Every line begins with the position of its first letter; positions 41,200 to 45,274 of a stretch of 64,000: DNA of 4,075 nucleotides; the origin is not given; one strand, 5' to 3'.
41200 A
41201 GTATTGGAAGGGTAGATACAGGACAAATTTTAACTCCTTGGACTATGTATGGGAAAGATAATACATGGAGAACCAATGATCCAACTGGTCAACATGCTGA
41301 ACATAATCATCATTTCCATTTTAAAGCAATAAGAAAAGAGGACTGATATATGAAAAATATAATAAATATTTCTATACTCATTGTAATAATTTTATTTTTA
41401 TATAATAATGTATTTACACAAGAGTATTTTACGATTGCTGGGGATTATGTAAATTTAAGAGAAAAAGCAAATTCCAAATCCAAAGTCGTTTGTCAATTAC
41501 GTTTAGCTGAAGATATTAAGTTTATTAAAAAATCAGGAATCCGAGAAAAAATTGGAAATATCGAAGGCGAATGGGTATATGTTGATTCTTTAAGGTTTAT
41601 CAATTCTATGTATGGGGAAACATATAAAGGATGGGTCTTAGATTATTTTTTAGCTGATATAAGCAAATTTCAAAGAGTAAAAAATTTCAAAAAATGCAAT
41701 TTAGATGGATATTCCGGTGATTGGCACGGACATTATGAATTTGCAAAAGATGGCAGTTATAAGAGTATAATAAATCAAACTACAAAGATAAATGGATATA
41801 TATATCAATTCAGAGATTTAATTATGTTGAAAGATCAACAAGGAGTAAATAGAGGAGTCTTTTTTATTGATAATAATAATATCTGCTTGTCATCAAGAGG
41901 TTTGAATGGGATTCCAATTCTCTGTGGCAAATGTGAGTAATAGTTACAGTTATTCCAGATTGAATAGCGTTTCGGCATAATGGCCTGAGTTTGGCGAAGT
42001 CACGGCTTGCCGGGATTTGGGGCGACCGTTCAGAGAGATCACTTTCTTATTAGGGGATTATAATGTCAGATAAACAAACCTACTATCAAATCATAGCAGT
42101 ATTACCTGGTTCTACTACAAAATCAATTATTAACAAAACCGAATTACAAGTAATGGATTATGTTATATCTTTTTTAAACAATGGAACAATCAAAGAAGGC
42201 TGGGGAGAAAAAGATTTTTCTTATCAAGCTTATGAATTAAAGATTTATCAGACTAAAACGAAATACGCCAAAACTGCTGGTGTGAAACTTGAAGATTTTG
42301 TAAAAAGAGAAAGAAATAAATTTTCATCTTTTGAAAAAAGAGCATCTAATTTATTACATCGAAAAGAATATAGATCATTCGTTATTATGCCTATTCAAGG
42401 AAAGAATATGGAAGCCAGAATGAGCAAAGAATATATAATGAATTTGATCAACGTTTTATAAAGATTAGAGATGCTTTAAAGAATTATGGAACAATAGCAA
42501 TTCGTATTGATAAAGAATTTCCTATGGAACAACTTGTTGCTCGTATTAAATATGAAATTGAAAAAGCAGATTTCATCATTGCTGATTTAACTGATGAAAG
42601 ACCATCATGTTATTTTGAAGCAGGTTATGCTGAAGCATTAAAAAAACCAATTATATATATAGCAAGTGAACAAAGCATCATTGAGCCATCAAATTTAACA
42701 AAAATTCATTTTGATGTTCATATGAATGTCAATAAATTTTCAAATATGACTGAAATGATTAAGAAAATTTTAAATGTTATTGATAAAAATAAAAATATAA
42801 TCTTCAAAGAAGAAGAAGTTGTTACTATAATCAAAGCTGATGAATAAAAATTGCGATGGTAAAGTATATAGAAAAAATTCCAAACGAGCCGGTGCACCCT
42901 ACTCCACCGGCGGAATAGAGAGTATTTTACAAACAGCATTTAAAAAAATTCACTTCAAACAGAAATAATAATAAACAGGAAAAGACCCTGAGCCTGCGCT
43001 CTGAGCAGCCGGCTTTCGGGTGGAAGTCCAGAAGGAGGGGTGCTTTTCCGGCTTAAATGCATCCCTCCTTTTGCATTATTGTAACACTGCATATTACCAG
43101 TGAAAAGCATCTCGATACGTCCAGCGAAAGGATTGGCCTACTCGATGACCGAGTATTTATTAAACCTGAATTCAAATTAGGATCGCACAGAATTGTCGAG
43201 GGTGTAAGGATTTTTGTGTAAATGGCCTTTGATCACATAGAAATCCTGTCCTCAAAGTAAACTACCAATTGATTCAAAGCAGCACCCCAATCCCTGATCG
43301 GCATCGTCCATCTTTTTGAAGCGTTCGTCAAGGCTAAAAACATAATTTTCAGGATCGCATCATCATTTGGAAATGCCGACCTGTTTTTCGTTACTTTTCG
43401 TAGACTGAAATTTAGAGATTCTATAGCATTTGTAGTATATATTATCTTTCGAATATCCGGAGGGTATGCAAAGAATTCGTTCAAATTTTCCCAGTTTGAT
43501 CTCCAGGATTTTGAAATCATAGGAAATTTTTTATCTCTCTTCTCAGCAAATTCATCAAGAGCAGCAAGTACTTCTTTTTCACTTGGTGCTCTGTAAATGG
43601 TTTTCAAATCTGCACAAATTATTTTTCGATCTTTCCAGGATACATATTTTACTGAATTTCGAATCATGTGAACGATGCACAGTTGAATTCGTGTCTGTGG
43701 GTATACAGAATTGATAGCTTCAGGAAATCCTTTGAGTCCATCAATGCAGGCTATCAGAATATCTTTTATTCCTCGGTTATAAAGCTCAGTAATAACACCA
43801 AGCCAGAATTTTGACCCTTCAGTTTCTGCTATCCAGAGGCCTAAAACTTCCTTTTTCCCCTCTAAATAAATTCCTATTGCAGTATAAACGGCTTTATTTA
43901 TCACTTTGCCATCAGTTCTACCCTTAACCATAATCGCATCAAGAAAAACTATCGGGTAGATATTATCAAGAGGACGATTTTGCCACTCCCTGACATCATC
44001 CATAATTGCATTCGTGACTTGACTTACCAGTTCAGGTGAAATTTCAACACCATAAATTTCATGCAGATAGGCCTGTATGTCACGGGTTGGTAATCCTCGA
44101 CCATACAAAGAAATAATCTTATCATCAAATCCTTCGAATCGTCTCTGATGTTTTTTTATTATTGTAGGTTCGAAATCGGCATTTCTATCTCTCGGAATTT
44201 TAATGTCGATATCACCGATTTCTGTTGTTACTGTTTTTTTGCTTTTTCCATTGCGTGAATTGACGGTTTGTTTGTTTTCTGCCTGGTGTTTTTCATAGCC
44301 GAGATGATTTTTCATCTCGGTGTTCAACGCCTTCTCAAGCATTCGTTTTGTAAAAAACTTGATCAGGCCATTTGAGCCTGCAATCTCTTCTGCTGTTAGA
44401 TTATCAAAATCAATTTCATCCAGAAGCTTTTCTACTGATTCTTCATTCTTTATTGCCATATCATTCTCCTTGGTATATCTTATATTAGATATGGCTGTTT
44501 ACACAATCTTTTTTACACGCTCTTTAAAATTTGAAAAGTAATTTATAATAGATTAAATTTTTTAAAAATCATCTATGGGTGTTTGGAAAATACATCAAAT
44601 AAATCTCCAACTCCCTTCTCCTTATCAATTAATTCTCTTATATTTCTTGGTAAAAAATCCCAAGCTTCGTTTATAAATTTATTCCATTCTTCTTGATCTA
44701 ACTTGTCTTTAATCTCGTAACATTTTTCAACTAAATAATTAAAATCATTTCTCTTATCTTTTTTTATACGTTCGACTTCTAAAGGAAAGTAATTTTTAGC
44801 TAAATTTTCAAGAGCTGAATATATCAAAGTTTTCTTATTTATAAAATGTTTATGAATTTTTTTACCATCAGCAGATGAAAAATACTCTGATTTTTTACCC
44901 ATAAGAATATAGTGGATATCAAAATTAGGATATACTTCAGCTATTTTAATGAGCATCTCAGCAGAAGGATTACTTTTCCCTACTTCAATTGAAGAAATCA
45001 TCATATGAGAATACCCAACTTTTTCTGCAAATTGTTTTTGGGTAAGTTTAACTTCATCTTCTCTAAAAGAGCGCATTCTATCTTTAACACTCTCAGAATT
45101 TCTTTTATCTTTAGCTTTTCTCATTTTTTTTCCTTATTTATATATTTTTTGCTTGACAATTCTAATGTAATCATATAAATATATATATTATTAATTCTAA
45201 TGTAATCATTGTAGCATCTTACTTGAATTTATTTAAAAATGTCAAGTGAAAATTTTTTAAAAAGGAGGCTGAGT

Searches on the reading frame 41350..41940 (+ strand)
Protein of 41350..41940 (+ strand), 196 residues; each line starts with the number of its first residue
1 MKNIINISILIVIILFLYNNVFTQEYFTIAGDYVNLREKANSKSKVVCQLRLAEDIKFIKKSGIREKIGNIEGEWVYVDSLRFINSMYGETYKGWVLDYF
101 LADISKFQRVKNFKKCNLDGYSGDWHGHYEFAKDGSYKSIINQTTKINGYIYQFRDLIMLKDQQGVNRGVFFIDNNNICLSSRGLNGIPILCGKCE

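Call 37: search_protein_families(library=pfam, proteins=[window:41350-41940:+], max_evalue=0.001)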
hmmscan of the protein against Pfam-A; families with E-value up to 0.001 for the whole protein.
window:41350-41940:+ (196 aa): 1 family
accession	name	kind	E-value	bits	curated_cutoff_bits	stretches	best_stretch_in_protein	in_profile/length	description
PF08239.17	SH3_3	-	0.00025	21.6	27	1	33-100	2-52/54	Bacterial SH3 domain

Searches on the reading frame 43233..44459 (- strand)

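Call 16: search_protein_families(library=pfam, proteins=[window:43233-44459:-], max_evalue=0.001)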
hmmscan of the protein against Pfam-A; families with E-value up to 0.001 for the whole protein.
window:43233-44459:- (408 aa): 2 families
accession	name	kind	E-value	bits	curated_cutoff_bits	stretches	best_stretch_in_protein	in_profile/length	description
PF00872.24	Transposase_mut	-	2.3e-120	402.4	21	1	22-385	15-377/379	Transposase, Mutator family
PF10551.15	MULE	-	0.00015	22.6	27.6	1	190-268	16-99/99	MULE transposase domain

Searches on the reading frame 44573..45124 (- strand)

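Call 37: search_protein_families(library=pfam, proteins=[window:44573-45124:-], max_evalue=0.001)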
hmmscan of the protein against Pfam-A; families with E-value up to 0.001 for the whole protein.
window:44573-45124:- (183 aa): 3 families
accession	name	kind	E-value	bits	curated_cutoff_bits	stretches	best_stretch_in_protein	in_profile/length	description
PF01381.28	HTH_3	-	5.6e-14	52.4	23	1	18-65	2-48/55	Helix-turn-helix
PF12844.13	HTH_19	-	7.1e-07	29.5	30.2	1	24-76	10-61/64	Helix-turn-helix domain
PF13560.12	HTH_31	-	5e-06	27.2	27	1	16-65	5-54/64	Helix-turn-helix domain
